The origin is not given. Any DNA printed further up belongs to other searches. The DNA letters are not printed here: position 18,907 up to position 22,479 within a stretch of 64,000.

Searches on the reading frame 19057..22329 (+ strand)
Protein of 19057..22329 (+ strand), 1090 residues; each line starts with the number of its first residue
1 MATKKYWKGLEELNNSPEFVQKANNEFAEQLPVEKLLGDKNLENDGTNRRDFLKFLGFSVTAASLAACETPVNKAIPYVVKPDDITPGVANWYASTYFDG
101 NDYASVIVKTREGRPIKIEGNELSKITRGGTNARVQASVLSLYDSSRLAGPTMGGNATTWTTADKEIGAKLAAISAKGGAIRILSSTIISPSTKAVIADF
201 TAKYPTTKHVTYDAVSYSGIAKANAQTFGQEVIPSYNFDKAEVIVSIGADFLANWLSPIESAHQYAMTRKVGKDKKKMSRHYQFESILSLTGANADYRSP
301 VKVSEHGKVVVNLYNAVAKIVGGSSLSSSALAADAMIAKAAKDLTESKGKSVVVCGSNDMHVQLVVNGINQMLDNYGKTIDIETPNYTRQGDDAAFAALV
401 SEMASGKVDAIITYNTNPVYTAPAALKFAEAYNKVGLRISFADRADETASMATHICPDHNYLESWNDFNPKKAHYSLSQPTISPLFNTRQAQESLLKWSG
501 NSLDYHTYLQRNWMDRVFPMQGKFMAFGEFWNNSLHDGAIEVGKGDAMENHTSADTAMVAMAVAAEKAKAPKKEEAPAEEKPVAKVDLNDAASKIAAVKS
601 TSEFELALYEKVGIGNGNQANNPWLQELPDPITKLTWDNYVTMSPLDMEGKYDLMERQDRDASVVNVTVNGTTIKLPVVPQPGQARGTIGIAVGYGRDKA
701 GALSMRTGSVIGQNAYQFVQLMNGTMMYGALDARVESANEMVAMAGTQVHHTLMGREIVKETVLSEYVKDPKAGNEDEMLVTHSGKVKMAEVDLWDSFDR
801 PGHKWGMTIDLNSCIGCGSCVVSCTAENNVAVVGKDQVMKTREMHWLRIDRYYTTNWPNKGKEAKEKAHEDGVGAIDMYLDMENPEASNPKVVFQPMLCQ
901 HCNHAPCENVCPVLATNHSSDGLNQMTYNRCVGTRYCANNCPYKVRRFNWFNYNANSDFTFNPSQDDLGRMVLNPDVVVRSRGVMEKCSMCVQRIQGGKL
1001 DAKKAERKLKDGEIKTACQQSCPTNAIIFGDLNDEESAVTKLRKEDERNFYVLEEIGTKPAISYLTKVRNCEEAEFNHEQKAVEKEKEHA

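Call 7: search_protein_families(library=pfam, proteins=[window:19057-22329:+], max_evalue=0.01)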
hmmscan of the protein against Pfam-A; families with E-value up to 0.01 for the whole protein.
window:19057-22329:+ (1090 aa): 11 families
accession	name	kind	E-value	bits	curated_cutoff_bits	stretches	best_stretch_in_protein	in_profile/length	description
PF12838.12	Fer4_7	-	1.1e-16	61.4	27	2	813-913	1-50/52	4Fe-4S dicluster domain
PF13247.11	Fer4_11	-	6.3e-12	46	26.2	1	892-952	3-65/100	4Fe-4S dicluster domain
PF13183.11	Fer4_8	-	7.2e-08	33.3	27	1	811-913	2-66/68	4Fe-4S dicluster domain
PF13237.11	Fer4_10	-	2e-07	31.3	25.5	1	807-831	2-29/53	4Fe-4S dicluster domain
PF12837.12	Fer4_6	-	1e-06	28.9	25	1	808-825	3-20/24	4Fe-4S binding domain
PF25160.1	LdpA_Fe-S-bd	-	9.2e-06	25.8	27.6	1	904-944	6-41/49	LdpA Fe-S cluster-binding domain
PF12797.12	Fer4_2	-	1.8e-05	24.9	24.5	1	805-825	1-21/22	4Fe-4S binding domain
PF13407.12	Peripla_BP_4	-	0.0016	18.5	35.1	1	353-436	4-80/258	Periplasmic binding protein domain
PF14697.11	Fer4_21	-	0.0033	18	35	1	809-840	3-35/59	4Fe-4S dicluster domain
PF00037.32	Fer4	-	0.0038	17.4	21.1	1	808-824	2-18/24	4Fe-4S binding domain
PF00384.28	Molybdopterin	-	0.0056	16.2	24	0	158-252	17-119/353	Molybdopterin oxidoreductase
